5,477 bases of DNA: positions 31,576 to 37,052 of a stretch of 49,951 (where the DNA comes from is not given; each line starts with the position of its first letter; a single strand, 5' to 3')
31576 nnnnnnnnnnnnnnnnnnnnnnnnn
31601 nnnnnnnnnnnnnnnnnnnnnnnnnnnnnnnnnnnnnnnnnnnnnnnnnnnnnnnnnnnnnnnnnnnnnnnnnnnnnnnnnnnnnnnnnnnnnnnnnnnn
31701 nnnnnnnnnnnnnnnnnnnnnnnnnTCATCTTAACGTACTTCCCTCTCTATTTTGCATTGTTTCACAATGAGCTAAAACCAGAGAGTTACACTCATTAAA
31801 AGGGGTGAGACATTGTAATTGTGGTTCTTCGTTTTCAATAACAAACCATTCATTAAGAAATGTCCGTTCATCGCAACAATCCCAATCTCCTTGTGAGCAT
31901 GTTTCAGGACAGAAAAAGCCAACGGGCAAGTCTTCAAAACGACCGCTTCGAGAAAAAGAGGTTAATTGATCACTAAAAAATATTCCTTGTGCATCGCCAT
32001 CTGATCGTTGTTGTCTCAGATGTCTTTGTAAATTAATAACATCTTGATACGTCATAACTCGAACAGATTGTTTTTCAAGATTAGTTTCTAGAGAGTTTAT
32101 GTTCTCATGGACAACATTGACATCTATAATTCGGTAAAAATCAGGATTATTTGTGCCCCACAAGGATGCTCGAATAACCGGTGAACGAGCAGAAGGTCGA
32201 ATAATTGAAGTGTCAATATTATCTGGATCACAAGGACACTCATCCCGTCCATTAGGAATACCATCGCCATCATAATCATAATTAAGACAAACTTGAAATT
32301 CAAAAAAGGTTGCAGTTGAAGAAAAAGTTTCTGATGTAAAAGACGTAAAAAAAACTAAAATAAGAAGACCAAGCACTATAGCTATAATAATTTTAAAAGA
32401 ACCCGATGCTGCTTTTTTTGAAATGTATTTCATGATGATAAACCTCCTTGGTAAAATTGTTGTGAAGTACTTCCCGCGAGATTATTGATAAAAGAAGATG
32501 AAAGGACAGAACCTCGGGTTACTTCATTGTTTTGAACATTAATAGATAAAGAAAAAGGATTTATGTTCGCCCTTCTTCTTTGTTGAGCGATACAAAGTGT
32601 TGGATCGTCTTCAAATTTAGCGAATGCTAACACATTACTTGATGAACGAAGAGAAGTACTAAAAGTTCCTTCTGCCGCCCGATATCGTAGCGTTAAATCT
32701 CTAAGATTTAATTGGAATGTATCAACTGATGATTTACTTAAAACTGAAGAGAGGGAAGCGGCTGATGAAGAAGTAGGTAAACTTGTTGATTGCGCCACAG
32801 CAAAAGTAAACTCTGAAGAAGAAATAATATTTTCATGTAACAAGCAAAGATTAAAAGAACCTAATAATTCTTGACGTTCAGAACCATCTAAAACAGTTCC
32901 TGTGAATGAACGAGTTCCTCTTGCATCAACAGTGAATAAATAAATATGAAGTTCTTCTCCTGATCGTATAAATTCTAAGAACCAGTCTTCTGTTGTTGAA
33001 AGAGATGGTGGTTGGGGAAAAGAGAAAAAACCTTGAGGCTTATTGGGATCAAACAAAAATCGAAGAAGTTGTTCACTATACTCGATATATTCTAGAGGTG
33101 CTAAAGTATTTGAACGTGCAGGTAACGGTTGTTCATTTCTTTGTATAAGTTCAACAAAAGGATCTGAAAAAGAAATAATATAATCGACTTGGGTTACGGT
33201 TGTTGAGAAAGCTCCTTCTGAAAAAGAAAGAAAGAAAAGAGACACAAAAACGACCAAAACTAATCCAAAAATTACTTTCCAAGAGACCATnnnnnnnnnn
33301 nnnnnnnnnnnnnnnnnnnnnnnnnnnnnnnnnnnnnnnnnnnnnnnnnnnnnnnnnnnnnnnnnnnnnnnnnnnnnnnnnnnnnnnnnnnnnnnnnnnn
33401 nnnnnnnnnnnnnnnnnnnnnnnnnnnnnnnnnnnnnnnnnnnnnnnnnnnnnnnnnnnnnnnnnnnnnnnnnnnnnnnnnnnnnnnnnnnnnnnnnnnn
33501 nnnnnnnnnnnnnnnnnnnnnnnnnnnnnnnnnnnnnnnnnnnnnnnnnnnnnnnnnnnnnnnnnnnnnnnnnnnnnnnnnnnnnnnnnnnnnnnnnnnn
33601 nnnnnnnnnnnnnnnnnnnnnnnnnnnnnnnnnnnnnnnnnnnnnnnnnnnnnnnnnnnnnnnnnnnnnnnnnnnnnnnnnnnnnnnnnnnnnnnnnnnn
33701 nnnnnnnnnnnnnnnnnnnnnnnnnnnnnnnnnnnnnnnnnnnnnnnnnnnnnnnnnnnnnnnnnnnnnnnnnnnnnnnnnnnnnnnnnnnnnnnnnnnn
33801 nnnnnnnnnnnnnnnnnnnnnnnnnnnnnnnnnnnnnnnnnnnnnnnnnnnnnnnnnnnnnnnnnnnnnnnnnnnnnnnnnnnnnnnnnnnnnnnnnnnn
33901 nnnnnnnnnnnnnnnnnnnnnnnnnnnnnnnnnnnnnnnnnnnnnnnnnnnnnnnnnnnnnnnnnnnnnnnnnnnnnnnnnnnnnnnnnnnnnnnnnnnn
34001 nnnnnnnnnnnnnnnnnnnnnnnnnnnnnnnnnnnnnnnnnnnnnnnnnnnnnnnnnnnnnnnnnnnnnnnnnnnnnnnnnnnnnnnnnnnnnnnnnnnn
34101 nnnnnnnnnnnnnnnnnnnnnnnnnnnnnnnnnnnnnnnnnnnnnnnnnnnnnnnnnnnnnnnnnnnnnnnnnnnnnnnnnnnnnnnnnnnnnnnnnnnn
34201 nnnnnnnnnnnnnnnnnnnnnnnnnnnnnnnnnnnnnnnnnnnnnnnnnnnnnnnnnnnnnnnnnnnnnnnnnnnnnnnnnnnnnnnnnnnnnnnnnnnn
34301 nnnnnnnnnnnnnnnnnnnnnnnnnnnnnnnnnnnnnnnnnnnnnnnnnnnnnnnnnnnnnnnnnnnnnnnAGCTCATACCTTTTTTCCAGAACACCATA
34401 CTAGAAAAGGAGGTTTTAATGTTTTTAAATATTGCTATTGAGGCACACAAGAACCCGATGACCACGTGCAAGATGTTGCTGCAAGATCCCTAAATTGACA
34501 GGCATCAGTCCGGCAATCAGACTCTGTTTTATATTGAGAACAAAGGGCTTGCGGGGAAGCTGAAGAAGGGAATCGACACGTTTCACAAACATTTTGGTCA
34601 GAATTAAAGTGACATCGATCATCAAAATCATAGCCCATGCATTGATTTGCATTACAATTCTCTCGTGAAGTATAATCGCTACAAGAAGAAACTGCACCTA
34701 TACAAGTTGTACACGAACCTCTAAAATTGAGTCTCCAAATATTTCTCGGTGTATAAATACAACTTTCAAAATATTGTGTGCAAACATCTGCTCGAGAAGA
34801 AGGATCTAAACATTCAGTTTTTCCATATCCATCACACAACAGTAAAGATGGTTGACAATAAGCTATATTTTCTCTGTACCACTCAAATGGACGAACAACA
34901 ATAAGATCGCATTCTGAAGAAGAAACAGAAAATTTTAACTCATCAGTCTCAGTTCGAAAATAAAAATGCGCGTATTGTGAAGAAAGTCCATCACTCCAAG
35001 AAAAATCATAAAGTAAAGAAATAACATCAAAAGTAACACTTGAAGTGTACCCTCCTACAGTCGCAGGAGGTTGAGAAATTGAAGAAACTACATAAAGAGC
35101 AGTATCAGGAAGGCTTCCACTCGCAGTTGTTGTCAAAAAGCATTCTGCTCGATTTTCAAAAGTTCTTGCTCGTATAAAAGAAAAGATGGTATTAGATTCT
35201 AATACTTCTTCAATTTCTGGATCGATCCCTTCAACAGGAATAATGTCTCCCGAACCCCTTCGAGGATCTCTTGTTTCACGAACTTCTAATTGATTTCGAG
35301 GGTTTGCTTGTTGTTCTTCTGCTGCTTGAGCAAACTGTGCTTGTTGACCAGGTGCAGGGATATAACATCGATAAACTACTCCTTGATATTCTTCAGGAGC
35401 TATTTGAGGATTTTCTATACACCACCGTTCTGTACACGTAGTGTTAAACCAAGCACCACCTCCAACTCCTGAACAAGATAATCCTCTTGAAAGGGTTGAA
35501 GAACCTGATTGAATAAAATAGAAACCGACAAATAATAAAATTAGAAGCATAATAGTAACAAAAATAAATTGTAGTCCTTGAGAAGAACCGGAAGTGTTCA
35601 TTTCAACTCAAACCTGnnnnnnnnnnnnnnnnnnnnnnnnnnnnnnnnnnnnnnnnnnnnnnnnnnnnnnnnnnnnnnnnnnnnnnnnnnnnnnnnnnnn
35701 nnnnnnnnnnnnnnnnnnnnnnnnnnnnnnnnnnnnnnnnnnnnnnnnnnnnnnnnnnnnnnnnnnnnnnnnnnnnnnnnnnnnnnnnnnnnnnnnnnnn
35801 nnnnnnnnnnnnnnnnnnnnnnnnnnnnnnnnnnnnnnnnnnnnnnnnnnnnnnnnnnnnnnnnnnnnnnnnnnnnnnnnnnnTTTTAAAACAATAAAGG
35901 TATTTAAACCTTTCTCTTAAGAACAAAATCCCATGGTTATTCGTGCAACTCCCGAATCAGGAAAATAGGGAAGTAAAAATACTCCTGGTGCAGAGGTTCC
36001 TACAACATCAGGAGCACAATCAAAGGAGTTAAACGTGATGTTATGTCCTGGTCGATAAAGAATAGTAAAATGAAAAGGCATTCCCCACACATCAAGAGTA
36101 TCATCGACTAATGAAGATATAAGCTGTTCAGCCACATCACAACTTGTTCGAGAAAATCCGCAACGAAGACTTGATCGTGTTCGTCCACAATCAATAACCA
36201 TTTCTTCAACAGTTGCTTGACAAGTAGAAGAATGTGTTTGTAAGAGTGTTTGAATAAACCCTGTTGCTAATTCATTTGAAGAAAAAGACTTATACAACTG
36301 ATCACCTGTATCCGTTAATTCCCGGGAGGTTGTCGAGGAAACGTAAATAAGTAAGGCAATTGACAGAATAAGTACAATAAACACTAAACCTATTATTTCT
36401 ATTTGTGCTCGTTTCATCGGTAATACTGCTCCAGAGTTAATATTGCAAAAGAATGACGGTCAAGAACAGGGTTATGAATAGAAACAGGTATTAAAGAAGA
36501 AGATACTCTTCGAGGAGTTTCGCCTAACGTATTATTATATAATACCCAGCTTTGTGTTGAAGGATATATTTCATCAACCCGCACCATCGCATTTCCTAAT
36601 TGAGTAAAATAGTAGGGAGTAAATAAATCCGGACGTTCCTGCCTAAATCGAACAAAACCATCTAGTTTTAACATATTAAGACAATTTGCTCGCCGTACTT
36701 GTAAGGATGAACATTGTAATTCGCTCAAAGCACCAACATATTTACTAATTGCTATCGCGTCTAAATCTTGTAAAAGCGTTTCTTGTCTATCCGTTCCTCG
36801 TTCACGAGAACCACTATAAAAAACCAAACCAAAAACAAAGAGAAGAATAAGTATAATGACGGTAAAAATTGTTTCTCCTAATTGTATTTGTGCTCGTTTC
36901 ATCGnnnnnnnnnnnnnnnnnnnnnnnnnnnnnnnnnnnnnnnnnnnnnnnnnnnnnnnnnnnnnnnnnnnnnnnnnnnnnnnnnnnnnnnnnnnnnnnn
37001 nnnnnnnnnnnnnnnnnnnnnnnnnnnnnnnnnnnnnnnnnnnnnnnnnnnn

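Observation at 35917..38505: Four tandem M[KS][RK]AQ prepilin-like paralogues with identical 17-nt gene heads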

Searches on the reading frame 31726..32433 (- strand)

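Call 9: search_protein_families(library=pfam, proteins=[window:31726-32433:-], max_evalue=1)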
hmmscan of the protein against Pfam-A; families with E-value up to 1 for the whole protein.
window:31726-32433:- (235 aa): 1 family
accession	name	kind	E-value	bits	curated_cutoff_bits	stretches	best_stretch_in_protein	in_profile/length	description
PF02412.23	TSP_3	-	0.024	14.8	25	1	48-70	11-32/36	Thrombospondin type 3 repeat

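Call 36: search_protein_families(library=ncbifam, proteins=[window:31726-32433:-], max_evalue=1)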
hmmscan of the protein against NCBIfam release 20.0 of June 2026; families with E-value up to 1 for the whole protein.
window:31726-32433:- (235 aa): 2 families
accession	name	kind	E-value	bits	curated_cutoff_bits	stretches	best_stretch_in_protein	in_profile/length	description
TIGR02121.1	Na_Pro_sym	equivalog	0.023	13.4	515.5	1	15-53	119-157/488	sodium/proline symporter PutP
NF047730.1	tRNAMtaseTrm5b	equivalog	0.15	11.2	600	1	100-141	36-77/330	tRNA (guanine(37)-N1)-methyltransferase Trm5b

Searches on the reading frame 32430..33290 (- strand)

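Call 9: search_protein_families(library=pfam, proteins=[window:32430-33290:-], max_evalue=1)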
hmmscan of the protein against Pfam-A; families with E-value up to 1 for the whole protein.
window:32430-33290:- (286 aa): 1 family
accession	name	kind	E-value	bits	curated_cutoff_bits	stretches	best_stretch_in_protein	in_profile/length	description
PF13549.11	ATP-grasp_5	-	0.27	11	27.6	1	131-198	7-73/221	ATP-grasp domain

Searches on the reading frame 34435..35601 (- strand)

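Call 9: search_protein_families(library=pfam, proteins=[window:34435-35601:-], max_evalue=1)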
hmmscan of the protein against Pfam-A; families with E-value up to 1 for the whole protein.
window:34435-35601:- (388 aa): 1 family
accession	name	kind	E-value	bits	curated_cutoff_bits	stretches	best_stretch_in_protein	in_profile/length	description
PF01508.21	Paramecium_SA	-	1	10.3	21.2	2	351-386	27-57/62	Paramecium surface antigen domain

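Call 36: search_protein_families(library=ncbifam, proteins=[window:34435-35601:-], max_evalue=1)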
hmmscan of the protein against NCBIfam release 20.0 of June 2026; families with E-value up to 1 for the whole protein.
window:34435-35601:- (388 aa): 0 families

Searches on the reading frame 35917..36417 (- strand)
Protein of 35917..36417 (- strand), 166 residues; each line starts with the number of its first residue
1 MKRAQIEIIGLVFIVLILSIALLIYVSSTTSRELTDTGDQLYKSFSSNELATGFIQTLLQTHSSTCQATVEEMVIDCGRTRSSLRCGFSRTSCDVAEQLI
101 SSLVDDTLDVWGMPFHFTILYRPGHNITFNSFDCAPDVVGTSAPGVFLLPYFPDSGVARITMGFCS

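Call 9: search_protein_families(library=pfam, proteins=[window:35917-36417:-], max_evalue=1)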
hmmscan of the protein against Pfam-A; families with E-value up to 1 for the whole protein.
window:35917-36417:- (166 aa): 0 families

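Call 36: search_protein_families(library=ncbifam, proteins=[window:35917-36417:-], max_evalue=1)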
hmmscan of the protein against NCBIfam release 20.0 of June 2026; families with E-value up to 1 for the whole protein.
window:35917-36417:- (166 aa): 0 families

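Call 46: find_homologous_proteins(query=A4, max_evalue=0.001)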
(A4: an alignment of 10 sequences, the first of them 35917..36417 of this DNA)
Query A4 (10 sequences) (166 aa, profile of the alignment): 250 proteins with E <= 0.001 among 2529 candidates; the best 120 are listed.
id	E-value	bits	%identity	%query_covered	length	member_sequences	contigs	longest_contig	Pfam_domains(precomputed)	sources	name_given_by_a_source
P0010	9.4e-52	193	100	100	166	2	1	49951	-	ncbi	-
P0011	1.2e-51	193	28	71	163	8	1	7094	-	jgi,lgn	-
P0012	2.0e-50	189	28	72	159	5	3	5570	-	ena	-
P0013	2.2e-50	189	33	70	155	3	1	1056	-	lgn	-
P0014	1.2e-49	186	35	70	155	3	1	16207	-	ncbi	-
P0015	1.5e-49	186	26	99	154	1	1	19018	-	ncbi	-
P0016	5.0e-49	184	33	70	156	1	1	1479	-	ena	-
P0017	7.3e-49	184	28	90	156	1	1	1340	-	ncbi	-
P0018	4.1e-48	181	31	70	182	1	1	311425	-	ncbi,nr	ncbi:hypothetical protein HYX02_07890 [Candidatus Woesearchaeota archaeon]|nr:hypothetical protein [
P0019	5.8e-48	181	32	70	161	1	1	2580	-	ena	-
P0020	1.2e-47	180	32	70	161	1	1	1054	-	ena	-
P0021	1.4e-47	179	35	70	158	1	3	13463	-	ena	-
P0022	1.4e-47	179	29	100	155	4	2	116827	-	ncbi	ncbi:MAG: hypothetical protein AABY01_03845 [Nanoarchaeota archaeon]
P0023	3.0e-47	178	35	70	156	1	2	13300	-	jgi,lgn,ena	-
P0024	3.1e-47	178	33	70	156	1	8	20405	-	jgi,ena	-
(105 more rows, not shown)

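Call 55: predict_structure(alignment_id=A5)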
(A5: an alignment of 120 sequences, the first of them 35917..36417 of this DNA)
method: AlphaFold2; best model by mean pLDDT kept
length: 166 residues; sequences in the alignment: 120
mean_pLDDT: 83.5   pTM: 0.66
mean pLDDT of the five models: 83.5, 83.4, 82.1, 81.9, 78.8
residues with pLDDT >= 90: 74; 70-90: 63; 50-70: 29; < 50: 0
segments of 3 or more residues with pLDDT < 50: none
pLDDT, mean of each block of 10 residues (from residue 1): 72 96 86 57 74 94 94 89 83 93 89 88 86 70 78 84 85
secondary structure, 60 per line:
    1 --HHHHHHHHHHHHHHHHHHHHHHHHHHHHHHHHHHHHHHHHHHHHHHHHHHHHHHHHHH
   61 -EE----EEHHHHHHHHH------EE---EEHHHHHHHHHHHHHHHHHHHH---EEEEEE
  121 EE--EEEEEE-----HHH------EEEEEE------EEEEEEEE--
elements in order: H3-60 H70-78 H92-111 E115-122 E125-130 E145-150 E157-164

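Call 59: fold_search(model_id=the predicted structure, library=pdb)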
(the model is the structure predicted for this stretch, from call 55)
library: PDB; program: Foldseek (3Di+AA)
matches with E <= 10: 222; with E <= 0.001: 0
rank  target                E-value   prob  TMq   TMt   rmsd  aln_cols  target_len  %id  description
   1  1fjg_C                2.2e-01  0.51  0.32  0.27   7.4       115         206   10  STRUCTURE OF THE THERMUS THERMOPHILUS 30S RIBOSOMAL SUBUNIT IN COMPLEX WITH THE ANTIBIOTICS STREPTOMYCIN, SPECTINOMYCI (released 2000-09-25)
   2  6fyx_D                2.2e-01  0.28  0.28  0.22   8.1       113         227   10  Structure of a partial yeast 48S preinitiation complex with eIF5 N-terminal domain (model C1) (released 2018-12-05)
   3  3j6x_S3               2.2e-01  0.16  0.19  0.15   9.5        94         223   12  S. cerevisiae 80S ribosome bound with Taura syndrome virus (TSV) IRES, 5 degree rotation (Class II) (released 2014-06-11)
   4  7cpv_SD               2.4e-01  0.28  0.25  0.21   7.0       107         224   11  Cryo-EM structure of 80S ribosome from mouse testis (released 2022-02-02)
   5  5a2q_D                2.4e-01  0.16  0.24  0.19   8.0       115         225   10  Structure of the HCV IRES bound to the human ribosome (released 2015-07-15)
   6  8p8v_B                2.6e-01  0.38  0.30  0.23   7.5       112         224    7  Mycoplasma pneumoniae di-ribosome in chloramphenicol-treated cells (leading 70S) (released 2024-11-20)
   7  4v6f_CF               2.6e-01  0.33  0.29  0.24   7.8       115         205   10  Elongation complex of the 70S ribosome with three tRNAs and mRNA. (released 2014-07-09)
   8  7k58_N                2.6e-01  0.15  0.22  0.29   8.5       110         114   11  Structure of outer-arm dyneins bound to microtubule with microtubule binding state 1(MTBS-1) (released 2021-09-29)
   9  7k5b_N                2.6e-01  0.14  0.22  0.29  10.6       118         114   12  Structure of outer-arm dynein bound to microtubule doublet in microtubule binding state 2 (MTBS-2) (released 2021-09-29)
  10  9mr4_w                2.8e-01  0.28  0.24  0.19   5.5        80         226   10  NAC: Ribosome nascent chain complex(Oxa1L) (released 2025-08-20)
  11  8r57_F                2.8e-01  0.14  0.22  0.18   5.9        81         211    9  CryoEM structure of wheat 40S ribosomal subunit, head domain (released 2023-12-27)
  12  9v1k_sd               2.9e-01  0.47  0.31  0.26   5.3       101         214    8  Cryo- EM structure of small subunit (head) of 75S ribosome with P- tRNA from Entamoeba histolytica (released 2025-10-08)
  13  8cdr_g                2.9e-01  0.35  0.30  0.26   7.8       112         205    8  Translocation intermediate 2 (TI-2) of 80S S. cerevisiae ribosome with ligands and eEF2 in the presence of sordarin (released 2023-09-20)
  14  4bts_AC               2.9e-01  0.20  0.25  0.20   5.2        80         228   14  THE CRYSTAL STRUCTURE OF THE EUKARYOTIC 40S RIBOSOMAL SUBUNIT IN COMPLEX WITH EIF1 AND EIF1A (released 2013-07-17)
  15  5lzs_DD               3.1e-01  0.16  0.24  0.19   6.5       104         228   12  Structure of the mammalian ribosomal elongation complex with aminoacyl-tRNA, eEF1A, and didemnin B (released 2016-11-30)
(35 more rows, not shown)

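Call 71: search_solved_structures(query=A5, max_evalue=10)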
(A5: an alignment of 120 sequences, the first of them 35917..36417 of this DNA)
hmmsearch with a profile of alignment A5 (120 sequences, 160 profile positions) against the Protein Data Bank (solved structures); distinct sequences matched with E-value up to 10: 6.
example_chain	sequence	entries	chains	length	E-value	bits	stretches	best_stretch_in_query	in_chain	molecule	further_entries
5lsj_P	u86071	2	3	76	0.49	13.1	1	68-104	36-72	Centromere protein C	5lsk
9t5t_X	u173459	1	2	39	0.58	12.8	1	13-30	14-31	Photosystem II reaction center protein X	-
7y5e_XL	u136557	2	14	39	1.7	11.3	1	12-30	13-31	Photosystem II reaction center X protein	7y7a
7r5r_K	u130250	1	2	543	2.8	10.6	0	69-108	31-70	Centromere protein C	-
7qoo_C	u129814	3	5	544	2.8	10.6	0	69-108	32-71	Centromere protein C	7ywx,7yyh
7pii_K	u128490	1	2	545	2.8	10.6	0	69-108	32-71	Centromere protein C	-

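Call 75: search_protein_families(library=pfam, alignment_id=A5, max_evalue=0.1)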
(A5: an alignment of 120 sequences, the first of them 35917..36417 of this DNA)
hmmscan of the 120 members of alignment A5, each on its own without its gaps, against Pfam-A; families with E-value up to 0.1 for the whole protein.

A. member 1, window:35917-36417:- (166 aa): 0 families

B. families by the number of members that match (of 120 scanned): 35 families (the first 25 are shown)
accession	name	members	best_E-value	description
PF13314.11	DUF4083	34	0.0025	Domain of unknown function (DUF4083)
PF19982.4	DUF6418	3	0.03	Family of unknown function (DUF6418)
PF20023.5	WSLR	3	0.042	Wolframin Sel1-like repeat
PF23958.1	DUF7287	3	0.057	Family of unknown function (DUF7287)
PF24838.2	8xMP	2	0.0095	Octameric membrane protein family (8xMP)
PF06024.17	Orf78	2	0.015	Orf78 (ac78)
PF04608.18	PgpA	2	0.017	Phosphatidylglycerophosphatase A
PF02847.23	MA3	2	0.058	MA3 domain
PF14638.11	FNIP_C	2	0.065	Folliculin-interacting protein C-terminus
PF04882.17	Peroxin-3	1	0.0039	Peroxin-3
PF04123.18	DUF373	1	0.02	Domain of unknown function (DUF373)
PF19200.6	MupG_N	1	0.022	6-phospho-N-acetylmuramidase, N-terminal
PF13022.12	HTH_Tnp_1_2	1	0.023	Helix-turn-helix of insertion element transposase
PF01232.29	Mannitol_dh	1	0.024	Mannitol dehydrogenase Rossmann domain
PF16960.11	HpuA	1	0.032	Haemoglobin-haptoglobin utilisation, porphyrin transporter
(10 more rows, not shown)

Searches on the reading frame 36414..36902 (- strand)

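Call 9: search_protein_families(library=pfam, proteins=[window:36414-36902:-], max_evalue=1)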
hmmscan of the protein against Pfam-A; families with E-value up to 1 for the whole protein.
window:36414-36902:- (162 aa): 2 families
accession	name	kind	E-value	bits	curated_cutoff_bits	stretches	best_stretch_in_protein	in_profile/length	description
PF13314.11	DUF4083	-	0.11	12.9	25.4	1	8-28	2-24/57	Domain of unknown function (DUF4083)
PF05428.17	CRF-BP_N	-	0.24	11.7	25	1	70-107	5-42/127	Corticotropin-releasing factor binding protein N-terminal domain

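Call 36: search_protein_families(library=ncbifam, proteins=[window:36414-36902:-], max_evalue=1)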
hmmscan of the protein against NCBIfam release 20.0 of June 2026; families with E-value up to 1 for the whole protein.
window:36414-36902:- (162 aa): 0 families
